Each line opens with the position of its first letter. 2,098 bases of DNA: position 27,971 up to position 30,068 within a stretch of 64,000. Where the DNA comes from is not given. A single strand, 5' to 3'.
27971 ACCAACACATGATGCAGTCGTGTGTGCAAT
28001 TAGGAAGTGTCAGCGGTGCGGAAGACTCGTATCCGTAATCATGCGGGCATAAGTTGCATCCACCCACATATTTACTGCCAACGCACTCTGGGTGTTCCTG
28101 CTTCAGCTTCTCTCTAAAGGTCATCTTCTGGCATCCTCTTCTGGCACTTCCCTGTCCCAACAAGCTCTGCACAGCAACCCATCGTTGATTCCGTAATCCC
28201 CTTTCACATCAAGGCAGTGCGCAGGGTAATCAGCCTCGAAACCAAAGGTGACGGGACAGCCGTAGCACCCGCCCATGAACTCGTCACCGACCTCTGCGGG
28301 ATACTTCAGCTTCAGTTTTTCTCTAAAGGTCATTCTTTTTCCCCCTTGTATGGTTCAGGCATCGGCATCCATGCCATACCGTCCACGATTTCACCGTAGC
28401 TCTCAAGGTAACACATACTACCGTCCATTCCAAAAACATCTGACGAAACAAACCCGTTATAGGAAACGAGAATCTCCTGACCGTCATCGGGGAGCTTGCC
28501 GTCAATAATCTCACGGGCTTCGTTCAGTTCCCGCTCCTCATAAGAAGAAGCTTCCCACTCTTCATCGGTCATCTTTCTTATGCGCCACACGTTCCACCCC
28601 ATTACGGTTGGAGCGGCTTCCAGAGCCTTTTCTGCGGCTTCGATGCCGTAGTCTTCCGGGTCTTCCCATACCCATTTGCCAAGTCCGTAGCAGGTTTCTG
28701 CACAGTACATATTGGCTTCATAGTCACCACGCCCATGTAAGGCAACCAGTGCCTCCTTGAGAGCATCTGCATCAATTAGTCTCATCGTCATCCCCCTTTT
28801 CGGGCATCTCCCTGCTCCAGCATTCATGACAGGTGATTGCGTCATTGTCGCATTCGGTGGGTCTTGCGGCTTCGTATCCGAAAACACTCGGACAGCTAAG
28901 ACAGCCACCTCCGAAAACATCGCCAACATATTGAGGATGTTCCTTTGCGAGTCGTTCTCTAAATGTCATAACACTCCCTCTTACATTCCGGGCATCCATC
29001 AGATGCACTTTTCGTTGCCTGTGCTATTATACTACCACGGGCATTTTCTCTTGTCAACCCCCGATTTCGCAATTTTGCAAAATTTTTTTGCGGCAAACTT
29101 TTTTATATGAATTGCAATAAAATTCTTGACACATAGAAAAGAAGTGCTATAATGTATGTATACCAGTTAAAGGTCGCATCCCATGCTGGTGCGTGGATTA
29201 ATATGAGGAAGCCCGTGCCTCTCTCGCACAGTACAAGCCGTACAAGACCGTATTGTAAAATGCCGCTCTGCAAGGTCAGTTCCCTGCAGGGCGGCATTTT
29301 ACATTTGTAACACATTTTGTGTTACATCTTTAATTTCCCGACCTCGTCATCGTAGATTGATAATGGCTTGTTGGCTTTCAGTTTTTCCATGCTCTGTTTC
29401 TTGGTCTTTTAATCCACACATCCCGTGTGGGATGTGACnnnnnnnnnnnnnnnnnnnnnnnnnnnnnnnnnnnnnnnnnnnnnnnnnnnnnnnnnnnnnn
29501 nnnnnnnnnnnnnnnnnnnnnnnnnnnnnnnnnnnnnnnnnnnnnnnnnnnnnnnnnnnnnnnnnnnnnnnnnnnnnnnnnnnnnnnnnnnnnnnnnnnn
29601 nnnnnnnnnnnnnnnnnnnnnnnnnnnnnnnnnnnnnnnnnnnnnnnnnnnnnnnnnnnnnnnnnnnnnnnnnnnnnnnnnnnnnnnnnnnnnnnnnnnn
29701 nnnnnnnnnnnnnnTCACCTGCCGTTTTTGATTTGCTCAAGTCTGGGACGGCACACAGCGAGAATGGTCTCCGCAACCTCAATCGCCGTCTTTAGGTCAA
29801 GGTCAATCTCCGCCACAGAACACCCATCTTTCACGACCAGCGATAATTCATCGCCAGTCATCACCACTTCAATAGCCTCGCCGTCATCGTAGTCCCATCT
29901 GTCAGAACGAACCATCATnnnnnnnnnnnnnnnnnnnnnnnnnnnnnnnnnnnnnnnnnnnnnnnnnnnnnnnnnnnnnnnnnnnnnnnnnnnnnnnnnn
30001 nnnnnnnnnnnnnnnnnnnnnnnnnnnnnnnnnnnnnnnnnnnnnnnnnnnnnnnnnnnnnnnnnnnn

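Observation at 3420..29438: Solitary I-C-like repeats sit in sense orientation 15-33 nt upstream of the start codons of at least five genes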

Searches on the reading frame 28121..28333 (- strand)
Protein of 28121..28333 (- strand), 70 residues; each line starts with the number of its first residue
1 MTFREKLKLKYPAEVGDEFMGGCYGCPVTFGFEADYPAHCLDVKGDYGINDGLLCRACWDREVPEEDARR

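Call 78: find_encoding_contigs(protein=window:28121-28333:-, flank=8000)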
Protein window:28121-28333:- (70 aa): no gene with exactly this product is on record in the collection.

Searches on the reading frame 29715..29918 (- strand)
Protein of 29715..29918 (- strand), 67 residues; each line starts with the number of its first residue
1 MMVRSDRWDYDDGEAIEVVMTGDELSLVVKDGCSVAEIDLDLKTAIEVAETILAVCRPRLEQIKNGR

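Call 73: find_encoding_contigs(protein=window:29715-29918:-, flank=8000)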
Protein window:29715-29918:- (67 aa): no gene with exactly this product is on record in the collection.
